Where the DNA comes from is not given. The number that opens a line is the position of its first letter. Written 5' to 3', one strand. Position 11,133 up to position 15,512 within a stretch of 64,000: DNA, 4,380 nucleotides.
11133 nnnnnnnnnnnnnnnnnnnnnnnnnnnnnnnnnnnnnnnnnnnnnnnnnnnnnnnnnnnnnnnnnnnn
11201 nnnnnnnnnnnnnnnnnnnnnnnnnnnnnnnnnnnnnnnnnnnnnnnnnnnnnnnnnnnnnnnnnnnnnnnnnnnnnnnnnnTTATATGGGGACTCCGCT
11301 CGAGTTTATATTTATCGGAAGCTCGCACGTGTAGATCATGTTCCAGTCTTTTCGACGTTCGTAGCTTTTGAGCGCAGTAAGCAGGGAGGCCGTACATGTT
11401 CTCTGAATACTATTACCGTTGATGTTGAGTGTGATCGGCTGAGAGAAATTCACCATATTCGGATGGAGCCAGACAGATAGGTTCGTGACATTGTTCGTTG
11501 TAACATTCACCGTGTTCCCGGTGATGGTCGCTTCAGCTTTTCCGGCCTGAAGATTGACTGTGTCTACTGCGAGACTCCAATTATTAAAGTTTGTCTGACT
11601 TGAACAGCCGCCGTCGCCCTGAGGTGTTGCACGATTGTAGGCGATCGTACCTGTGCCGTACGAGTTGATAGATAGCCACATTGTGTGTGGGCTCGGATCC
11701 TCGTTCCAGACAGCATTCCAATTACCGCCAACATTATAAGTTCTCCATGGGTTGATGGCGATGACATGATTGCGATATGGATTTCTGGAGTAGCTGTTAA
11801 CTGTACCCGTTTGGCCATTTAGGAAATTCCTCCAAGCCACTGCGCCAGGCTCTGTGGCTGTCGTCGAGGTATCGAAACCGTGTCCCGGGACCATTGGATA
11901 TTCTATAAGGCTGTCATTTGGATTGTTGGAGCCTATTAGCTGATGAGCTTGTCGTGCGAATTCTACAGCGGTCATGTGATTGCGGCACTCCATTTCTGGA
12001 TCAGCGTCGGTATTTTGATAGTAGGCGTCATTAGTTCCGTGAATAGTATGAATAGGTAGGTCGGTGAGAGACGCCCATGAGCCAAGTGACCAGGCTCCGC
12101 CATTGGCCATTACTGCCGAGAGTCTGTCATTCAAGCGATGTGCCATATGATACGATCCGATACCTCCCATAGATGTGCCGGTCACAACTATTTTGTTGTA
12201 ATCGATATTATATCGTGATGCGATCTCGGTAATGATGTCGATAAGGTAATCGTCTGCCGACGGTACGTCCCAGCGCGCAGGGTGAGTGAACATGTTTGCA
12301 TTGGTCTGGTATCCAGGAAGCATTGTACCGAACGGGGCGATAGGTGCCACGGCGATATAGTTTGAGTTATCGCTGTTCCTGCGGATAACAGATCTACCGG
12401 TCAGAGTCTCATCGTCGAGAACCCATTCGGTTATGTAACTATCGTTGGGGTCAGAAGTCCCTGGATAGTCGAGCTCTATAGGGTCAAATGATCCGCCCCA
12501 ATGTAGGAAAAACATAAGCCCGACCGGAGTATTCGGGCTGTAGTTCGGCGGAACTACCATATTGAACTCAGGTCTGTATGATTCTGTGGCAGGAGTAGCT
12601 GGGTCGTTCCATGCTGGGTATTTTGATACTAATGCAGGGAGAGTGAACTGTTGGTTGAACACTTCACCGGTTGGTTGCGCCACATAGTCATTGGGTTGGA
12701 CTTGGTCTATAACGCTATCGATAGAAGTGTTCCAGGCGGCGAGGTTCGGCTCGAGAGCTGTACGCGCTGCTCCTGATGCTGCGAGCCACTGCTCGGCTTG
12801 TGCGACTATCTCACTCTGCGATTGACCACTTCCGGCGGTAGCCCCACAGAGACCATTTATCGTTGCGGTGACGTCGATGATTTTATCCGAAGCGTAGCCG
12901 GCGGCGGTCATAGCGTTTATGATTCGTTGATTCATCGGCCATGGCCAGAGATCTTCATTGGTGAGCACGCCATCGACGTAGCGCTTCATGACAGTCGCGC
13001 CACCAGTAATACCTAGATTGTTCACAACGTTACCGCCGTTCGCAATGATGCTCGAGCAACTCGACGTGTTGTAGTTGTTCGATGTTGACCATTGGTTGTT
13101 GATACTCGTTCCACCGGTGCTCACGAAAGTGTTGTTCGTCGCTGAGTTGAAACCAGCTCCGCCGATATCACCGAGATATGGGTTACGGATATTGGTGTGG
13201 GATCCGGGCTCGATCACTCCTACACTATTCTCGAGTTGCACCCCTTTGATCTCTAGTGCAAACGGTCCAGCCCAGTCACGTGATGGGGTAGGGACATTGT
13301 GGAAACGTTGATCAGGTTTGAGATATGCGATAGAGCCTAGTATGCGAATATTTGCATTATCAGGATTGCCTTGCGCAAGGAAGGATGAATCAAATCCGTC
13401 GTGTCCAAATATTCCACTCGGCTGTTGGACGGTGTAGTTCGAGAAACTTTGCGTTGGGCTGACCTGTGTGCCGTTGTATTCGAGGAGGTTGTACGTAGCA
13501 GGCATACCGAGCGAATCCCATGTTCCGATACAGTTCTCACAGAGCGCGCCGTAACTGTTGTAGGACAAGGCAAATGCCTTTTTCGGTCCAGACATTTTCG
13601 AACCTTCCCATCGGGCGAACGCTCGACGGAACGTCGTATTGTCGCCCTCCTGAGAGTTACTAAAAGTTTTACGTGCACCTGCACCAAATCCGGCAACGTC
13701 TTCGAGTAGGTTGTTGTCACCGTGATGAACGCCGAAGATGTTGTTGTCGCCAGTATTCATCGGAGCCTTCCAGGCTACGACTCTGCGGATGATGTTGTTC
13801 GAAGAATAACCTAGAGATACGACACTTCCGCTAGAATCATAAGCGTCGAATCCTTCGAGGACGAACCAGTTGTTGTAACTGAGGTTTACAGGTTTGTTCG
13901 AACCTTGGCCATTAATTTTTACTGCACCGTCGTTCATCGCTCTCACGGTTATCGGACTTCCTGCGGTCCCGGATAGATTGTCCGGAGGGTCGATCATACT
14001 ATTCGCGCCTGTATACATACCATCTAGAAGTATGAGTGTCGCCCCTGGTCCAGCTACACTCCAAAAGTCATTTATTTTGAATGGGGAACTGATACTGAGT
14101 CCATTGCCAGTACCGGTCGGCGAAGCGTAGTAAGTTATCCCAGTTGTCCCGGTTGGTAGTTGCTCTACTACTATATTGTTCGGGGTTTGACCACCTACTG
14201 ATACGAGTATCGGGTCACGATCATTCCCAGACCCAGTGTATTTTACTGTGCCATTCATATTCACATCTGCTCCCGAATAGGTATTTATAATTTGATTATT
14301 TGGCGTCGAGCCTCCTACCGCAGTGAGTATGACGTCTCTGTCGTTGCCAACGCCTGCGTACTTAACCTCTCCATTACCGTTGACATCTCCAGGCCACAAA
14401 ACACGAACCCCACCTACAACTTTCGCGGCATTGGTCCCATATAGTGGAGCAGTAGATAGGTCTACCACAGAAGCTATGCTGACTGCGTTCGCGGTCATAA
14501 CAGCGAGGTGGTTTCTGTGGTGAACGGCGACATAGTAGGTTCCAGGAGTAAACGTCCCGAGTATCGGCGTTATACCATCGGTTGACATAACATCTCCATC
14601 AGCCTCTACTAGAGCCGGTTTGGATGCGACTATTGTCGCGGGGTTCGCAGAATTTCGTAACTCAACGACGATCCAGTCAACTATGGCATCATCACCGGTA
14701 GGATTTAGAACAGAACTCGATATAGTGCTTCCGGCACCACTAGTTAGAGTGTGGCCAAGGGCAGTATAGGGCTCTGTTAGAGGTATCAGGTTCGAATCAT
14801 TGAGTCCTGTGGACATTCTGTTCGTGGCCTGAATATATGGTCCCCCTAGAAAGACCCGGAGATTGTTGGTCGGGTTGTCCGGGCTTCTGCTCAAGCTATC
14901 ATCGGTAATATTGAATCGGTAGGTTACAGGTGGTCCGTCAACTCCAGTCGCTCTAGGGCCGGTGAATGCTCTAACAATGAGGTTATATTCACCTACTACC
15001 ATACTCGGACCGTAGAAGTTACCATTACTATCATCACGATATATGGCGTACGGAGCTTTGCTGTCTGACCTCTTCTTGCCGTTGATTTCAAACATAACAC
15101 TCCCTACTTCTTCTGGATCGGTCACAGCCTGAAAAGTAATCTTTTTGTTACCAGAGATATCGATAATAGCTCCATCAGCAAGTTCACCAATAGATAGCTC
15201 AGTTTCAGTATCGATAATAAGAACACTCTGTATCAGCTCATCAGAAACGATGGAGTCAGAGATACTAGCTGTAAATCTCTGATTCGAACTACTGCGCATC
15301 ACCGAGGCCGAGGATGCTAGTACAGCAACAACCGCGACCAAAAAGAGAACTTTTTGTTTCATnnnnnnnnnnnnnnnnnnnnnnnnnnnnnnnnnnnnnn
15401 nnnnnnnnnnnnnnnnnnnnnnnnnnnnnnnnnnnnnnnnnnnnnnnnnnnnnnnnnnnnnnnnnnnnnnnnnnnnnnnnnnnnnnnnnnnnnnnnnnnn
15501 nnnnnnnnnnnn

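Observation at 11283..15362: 1359-aa secreted protein combining dockerin-like Ca-binding repeats, a right-handed beta-helix and a GxSxG esterase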

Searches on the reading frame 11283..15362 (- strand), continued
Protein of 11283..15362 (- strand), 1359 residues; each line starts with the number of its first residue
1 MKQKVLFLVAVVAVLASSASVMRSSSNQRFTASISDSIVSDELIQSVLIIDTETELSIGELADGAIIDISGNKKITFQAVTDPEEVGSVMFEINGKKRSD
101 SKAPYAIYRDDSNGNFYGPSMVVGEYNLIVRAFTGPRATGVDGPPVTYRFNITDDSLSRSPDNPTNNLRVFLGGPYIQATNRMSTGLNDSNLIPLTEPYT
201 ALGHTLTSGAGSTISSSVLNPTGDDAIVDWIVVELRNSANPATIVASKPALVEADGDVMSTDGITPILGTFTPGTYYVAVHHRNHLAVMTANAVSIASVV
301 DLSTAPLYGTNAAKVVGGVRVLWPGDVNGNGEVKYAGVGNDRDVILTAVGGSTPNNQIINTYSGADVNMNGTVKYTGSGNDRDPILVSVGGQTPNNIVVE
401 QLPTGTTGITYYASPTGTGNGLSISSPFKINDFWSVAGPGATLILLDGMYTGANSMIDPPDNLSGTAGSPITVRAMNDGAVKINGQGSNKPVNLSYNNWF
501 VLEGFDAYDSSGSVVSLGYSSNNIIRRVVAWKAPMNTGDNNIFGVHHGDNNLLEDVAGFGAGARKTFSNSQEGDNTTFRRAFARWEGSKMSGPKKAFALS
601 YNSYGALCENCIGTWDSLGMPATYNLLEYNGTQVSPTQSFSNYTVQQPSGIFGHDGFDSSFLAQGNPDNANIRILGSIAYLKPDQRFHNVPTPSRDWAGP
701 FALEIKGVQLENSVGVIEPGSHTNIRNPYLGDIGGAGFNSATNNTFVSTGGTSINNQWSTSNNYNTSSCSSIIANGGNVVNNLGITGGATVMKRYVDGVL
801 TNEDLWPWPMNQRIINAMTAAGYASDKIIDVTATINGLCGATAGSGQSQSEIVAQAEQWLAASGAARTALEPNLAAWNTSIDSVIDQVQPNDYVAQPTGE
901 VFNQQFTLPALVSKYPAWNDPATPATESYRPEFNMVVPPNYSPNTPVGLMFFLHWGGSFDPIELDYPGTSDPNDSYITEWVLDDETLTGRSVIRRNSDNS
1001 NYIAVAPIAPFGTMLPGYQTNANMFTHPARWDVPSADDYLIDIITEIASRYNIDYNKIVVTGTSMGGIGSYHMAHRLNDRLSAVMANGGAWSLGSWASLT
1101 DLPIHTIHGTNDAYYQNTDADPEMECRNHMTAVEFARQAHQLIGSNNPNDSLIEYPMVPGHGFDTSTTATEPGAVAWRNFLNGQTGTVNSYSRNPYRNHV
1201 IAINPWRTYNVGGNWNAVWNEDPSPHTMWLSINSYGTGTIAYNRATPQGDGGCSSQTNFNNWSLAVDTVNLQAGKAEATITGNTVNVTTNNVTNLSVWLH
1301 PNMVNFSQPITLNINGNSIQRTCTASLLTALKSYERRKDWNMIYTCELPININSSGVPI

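Call 55: find_encoding_contigs(protein=P0005, flank=8000, max_places=2)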
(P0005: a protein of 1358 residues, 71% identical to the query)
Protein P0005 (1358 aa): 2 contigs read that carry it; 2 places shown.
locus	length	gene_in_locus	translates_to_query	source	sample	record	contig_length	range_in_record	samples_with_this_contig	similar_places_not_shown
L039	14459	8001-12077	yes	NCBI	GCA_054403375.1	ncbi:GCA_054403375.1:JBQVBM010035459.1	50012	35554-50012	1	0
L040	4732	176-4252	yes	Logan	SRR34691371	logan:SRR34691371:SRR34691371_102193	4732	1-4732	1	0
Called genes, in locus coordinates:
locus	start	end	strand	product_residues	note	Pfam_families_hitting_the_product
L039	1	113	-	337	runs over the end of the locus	PF00022:Actin, PF06723:MreB_Mbl, PF25216:Volactin, PF00012:HSP70, PF14450:FtsA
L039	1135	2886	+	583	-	-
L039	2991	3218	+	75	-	-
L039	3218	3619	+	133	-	PF02130:YbeY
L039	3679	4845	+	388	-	PF02491:SHS2_FTSA (weak), PF11104:PilM_2, PF14450:FtsA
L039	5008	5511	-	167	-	-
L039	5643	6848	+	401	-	PF00091:Tubulin, PF12327:FtsZ_C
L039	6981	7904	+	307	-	PF00890:FAD_binding_2 (weak), PF01134:GIDA (faint), PF01266:DAO (faint), PF03486:HI0933_like (faint), PF07992:Pyr_redox_2, PF12831:FAD_oxidored (weak), PF13738:Pyr_redox_3, PF00070:Pyr_redox (weak)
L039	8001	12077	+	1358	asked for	-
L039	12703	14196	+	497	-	PF11074:DUF2779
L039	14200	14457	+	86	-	?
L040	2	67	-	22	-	?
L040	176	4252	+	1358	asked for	-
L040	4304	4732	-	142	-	?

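Call 64: search_protein_families(library=pfam, proteins=[P0013], max_evalue=0.1)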
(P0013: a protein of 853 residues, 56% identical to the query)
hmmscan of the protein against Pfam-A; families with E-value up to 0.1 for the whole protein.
P0013 (853 aa): 4 families
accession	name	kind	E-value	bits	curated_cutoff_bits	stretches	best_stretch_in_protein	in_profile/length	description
PF00963.24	Cohesin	-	3.3e-16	60.2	24.1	3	441-556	3-130/139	Cohesin domain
PF06832.18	BiPBP_C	-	1.4e-09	38.2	26.8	1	351-430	7-87/90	Penicillin-Binding Protein C-terminus Family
PF02368.24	Big_2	-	5.6e-07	29.9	22.8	1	364-431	4-76/79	Bacterial Ig-like domain (group 2)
PF21461.3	HL_N-beta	-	1.6e-06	28.3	27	1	184-222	14-52/57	Hyaluronate lyase, N-terminal beta-sheet domain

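Call 76: find_encoding_contigs(protein=P0042, flank=10000, max_places=1)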
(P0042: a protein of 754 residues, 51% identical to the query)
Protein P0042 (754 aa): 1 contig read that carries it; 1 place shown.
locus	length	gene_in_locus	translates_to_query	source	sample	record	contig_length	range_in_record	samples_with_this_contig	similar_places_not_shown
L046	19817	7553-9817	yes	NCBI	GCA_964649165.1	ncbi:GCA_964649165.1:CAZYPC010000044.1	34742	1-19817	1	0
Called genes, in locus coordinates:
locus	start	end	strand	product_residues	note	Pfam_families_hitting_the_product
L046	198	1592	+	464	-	-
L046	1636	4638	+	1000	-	PF13574:Reprolysin_2, PF13582:Reprolysin_3, PF13583:Reprolysin_4, PF13688:Reprolysin_5, PF00041:fn3 (weak), PF13385:Laminin_G_3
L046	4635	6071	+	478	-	-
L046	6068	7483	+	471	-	-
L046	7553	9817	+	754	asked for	PF04371:PAD_porph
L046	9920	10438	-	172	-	PF13521:AAA_28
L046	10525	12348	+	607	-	PF12768:Rax2 (faint), PF18962:Por_Secre_tail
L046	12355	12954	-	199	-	PF04973:NMN_transporter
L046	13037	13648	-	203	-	-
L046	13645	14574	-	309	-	PF06574:FAD_syn, PF01467:CTP_transf_like (weak), PF01687:Flavokinase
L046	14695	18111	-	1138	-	PF02412:TSP_3 (weak), PF00526:Dicty_CTDC, PF18962:Por_Secre_tail (weak)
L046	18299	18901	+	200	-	PF04542:Sigma70_r2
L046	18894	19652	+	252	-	PF14559:TPR_19 (faint)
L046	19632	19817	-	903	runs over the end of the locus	PF00515:TPR_1 (faint), PF17874:TPR_MalT (faint), PF13424:TPR_12 (weak), PF12770:CHAT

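Call 77: search_protein_families(library=ncbifam, proteins=[L046:198-1592:+, L046:4635-6071:+, L046:6068-7483:+], max_evalue=1)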
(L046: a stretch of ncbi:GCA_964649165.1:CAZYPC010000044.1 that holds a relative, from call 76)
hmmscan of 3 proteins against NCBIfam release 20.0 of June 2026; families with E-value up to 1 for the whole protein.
L046:198-1592:+ (464 aa): 0 families

L046:4635-6071:+ (478 aa): 0 families

L046:6068-7483:+ (471 aa): 0 families

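Call 78: search_protein_families(library=pfam, proteins=[L046:198-1592:+, L046:4635-6071:+, L046:6068-7483:+], max_evalue=1)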
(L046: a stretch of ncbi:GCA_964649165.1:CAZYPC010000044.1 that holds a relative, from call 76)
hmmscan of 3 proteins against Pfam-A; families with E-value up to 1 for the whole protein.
L046:198-1592:+ (464 aa): 2 families
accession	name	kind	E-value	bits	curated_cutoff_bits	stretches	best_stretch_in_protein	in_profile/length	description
PF19816.4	DUF6299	-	0.029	14.6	26.8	0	176-205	40-69/114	Family of unknown function (DUF6299)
PF17892.7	Cadherin_5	-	0.062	13.6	26.5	0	101-128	58-85/98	Cadherin-like domain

L046:4635-6071:+ (478 aa): 1 family
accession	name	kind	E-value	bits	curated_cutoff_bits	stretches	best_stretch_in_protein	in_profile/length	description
PF24837.1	AMIN-like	-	0.027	15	27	1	292-385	8-106/129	AMIN-like domain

L046:6068-7483:+ (471 aa): 1 family
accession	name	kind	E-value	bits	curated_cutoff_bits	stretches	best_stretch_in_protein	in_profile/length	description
PF24837.1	AMIN-like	-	0.01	16.3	27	1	283-340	8-67/129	AMIN-like domain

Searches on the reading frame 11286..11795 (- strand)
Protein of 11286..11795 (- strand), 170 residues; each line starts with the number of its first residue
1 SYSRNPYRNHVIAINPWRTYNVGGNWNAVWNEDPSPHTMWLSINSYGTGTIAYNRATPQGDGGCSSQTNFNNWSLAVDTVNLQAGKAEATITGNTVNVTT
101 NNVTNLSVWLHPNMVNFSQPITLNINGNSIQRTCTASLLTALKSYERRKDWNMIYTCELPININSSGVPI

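Call 51: search_protein_families(library=pfam, proteins=[window:11286-11795:-], max_evalue=1)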
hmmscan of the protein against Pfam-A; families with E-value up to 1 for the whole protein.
window:11286-11795:- (170 aa): 1 family
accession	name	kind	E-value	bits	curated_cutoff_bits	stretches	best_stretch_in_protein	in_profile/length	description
PF22442.2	Gp49_Pectate_lyase_like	-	0.015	14.9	27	1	38-136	138-236/267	Gp49, pectin lyase-like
